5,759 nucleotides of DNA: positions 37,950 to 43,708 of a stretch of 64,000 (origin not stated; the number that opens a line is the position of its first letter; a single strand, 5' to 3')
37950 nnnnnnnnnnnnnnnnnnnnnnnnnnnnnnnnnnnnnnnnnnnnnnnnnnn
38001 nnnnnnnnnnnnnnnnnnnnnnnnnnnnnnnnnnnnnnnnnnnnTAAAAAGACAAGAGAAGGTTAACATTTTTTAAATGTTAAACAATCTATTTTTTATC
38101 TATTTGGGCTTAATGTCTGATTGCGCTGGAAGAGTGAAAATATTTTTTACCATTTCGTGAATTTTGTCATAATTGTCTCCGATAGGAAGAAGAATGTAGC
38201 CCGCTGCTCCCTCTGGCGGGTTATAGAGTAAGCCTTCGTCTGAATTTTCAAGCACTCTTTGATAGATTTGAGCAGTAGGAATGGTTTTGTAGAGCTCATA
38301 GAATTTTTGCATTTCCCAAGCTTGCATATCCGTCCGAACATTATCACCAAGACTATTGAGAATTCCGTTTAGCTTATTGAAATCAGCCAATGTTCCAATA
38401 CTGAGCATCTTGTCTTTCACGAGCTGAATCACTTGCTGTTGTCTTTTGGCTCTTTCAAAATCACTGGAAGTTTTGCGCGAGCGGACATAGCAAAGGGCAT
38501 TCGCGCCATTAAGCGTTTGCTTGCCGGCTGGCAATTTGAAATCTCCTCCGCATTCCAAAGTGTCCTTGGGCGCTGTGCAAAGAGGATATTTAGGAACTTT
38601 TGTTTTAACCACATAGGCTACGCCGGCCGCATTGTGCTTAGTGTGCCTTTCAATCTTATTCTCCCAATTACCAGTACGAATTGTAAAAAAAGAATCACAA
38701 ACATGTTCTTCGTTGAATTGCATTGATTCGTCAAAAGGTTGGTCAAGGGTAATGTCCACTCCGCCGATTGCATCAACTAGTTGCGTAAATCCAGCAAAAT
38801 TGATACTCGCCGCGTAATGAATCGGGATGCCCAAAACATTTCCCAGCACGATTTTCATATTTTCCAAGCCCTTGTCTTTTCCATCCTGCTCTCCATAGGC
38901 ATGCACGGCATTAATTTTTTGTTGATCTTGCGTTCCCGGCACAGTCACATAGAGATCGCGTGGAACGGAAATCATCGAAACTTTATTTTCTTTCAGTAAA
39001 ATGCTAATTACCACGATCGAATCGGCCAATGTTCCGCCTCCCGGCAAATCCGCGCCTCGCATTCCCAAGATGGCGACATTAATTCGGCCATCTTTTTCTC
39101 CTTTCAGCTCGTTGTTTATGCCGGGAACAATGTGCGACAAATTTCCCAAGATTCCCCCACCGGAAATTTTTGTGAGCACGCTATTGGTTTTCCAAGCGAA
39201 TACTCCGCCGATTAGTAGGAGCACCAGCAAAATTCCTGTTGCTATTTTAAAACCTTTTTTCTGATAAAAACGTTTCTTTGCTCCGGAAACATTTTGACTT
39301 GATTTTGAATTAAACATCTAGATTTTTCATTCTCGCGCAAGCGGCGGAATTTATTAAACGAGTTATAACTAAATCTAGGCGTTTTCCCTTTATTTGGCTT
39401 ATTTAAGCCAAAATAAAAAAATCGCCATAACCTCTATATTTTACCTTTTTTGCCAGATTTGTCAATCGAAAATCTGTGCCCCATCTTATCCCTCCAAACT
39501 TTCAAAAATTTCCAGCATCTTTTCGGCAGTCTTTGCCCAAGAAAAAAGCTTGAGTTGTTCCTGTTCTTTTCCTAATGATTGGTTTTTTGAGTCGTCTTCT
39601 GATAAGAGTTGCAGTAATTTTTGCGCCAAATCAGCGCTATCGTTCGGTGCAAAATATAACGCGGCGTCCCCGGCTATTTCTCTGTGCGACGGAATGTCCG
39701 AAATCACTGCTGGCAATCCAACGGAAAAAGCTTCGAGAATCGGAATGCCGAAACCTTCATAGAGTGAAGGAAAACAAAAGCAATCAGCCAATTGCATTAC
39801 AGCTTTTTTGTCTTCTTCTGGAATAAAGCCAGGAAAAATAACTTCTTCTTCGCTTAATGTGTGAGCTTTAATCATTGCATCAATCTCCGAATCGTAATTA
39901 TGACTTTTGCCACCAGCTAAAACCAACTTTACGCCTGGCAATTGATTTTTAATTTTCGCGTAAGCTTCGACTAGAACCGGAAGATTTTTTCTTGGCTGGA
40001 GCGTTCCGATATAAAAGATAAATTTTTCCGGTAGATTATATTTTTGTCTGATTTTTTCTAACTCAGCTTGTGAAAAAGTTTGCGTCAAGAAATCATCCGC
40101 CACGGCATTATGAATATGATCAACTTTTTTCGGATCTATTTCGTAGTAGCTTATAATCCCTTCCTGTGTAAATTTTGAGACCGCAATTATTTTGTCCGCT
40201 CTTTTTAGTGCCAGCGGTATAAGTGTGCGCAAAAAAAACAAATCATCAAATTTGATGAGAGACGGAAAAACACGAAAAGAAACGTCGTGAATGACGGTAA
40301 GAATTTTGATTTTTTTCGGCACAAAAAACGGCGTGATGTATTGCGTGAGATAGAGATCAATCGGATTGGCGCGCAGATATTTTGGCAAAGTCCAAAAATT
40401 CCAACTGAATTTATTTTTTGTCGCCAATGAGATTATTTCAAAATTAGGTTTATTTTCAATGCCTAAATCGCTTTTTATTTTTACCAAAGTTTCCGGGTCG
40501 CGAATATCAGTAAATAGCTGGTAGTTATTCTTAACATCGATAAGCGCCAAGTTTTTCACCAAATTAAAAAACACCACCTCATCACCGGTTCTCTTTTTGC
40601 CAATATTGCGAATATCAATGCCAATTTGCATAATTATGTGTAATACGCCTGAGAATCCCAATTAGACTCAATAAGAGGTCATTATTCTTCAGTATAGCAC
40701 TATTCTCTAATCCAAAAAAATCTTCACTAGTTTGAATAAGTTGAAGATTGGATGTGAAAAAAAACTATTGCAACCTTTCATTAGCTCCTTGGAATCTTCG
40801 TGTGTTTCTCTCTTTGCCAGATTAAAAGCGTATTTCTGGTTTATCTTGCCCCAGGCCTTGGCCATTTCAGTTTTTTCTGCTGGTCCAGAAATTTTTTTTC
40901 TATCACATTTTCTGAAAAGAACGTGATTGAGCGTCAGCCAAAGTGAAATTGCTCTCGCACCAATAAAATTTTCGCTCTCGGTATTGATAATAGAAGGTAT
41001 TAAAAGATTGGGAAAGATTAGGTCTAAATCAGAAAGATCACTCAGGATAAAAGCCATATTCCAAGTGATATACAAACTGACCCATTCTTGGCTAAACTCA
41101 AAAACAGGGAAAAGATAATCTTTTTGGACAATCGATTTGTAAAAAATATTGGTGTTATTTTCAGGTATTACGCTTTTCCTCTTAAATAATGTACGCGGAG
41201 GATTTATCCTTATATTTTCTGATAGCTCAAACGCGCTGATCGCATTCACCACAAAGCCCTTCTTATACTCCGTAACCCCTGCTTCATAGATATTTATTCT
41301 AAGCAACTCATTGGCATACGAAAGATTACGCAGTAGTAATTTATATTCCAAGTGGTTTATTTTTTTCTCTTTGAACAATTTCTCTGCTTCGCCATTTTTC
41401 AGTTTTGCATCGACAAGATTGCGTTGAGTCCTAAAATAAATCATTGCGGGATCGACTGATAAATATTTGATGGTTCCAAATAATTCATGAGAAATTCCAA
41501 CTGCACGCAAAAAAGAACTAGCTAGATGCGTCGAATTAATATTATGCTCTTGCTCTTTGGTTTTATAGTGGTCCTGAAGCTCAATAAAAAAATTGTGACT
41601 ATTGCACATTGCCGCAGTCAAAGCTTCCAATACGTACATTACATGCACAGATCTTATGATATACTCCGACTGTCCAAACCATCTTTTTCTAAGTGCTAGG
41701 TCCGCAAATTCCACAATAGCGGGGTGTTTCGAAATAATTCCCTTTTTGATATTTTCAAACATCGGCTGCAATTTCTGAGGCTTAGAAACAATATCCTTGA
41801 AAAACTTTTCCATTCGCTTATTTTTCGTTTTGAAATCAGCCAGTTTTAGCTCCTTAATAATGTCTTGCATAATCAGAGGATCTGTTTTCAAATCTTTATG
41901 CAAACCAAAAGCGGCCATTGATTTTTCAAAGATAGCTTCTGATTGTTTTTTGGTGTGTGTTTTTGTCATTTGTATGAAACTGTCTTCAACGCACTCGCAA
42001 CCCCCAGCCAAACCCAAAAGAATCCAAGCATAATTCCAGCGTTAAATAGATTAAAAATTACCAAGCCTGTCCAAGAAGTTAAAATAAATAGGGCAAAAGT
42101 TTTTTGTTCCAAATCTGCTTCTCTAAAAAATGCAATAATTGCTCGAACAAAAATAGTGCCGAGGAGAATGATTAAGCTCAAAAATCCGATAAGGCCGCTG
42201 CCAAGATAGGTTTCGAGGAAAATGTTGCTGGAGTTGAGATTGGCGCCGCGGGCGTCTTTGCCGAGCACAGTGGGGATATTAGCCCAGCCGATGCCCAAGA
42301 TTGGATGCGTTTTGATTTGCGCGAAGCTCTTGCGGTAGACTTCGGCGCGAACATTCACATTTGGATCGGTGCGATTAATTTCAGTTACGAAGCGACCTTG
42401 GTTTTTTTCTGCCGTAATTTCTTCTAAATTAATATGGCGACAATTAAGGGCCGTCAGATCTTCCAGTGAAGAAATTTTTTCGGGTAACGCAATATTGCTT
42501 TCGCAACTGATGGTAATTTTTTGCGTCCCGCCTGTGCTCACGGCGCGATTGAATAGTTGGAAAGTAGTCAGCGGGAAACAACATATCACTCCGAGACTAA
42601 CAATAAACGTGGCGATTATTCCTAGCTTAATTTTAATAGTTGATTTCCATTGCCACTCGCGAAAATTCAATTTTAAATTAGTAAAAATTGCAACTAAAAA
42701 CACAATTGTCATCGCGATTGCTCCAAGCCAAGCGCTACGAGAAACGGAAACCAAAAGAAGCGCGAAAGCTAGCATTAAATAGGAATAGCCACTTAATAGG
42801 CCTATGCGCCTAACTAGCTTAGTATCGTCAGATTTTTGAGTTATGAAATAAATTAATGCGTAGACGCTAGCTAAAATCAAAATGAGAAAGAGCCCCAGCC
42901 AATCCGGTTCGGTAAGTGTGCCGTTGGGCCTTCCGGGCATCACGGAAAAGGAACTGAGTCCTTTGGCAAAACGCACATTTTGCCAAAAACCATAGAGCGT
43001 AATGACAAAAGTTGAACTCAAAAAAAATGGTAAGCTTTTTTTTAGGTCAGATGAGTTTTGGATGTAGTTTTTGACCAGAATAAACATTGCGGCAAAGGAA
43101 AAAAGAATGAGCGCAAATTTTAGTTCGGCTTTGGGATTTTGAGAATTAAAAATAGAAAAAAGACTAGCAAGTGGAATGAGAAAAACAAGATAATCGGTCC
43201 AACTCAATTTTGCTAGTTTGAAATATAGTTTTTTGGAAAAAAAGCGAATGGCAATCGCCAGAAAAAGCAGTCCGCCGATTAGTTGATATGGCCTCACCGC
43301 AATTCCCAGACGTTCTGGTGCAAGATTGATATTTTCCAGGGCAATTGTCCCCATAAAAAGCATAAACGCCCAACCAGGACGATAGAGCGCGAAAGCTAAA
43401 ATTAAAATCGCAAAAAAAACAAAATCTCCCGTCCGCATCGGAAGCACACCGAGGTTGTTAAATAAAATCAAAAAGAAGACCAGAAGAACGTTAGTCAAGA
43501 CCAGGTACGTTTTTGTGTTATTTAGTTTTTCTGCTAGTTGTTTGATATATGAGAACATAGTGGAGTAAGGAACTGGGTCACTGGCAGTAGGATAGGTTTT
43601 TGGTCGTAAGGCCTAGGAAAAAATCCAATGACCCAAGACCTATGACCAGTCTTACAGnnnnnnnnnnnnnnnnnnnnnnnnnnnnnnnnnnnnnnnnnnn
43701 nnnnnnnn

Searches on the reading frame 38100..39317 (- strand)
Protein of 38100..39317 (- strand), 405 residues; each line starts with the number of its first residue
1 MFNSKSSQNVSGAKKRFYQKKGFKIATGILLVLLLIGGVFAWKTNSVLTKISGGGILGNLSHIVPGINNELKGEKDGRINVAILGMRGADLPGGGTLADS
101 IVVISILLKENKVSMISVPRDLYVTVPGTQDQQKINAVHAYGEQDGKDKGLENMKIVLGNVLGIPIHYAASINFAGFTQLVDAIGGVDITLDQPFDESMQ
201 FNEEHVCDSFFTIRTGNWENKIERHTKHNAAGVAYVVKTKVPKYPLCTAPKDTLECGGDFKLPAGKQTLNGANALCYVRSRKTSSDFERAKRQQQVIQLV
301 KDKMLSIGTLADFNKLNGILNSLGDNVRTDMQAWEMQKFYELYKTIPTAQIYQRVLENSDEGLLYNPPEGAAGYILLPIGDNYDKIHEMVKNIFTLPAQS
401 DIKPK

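Call 70: search_protein_families(library=pfam, max_evalue=0.000001, proteins=[window:38100-39317:-])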
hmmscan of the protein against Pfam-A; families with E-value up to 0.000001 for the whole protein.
window:38100-39317:- (405 aa): 1 family
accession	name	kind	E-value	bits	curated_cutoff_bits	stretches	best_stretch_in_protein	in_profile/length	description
PF03816.19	LytR_cpsA_psr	-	6.7e-34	117.7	24.6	1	98-305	2-149/150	LytR_cpsA_psr family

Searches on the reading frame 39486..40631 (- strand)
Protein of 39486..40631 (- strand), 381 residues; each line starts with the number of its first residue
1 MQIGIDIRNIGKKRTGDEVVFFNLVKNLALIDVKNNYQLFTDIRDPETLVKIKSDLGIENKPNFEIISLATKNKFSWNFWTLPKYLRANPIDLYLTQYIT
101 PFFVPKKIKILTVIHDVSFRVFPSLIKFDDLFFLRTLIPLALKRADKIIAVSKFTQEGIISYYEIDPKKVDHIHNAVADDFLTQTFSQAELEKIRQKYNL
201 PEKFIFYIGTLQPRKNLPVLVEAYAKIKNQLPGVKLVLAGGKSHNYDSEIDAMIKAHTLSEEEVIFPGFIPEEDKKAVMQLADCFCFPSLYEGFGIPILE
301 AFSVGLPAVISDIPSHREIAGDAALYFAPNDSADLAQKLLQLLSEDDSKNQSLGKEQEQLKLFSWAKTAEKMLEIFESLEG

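Call 70: search_protein_families(library=pfam, max_evalue=0.000001, proteins=[window:39486-40631:-])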
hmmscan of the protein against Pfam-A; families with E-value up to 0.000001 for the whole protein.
window:39486-40631:- (381 aa): 3 families
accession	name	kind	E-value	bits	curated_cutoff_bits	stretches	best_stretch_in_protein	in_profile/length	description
PF00534.26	Glycos_transf_1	-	1.8e-37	128.9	26.4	1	192-356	3-168/172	Glycosyl transferases group 1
PF13692.12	Glyco_trans_1_4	-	9.4e-31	107.4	27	1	203-344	2-141/142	Glycosyl transferases group 1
PF13439.12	Glyco_transf_4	-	3.1e-12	47.3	28.5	1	62-179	44-168/170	Glycosyltransferase Family 4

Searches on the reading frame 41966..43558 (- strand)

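Call 70: search_protein_families(library=pfam, max_evalue=0.000001, proteins=[window:41966-43558:-])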
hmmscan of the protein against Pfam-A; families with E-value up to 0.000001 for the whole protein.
window:41966-43558:- (530 aa): 1 family
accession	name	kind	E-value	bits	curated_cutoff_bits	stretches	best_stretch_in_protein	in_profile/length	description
PF04932.20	Wzy_C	-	5e-13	49.5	31.7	1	261-462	3-148/149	O-Antigen ligase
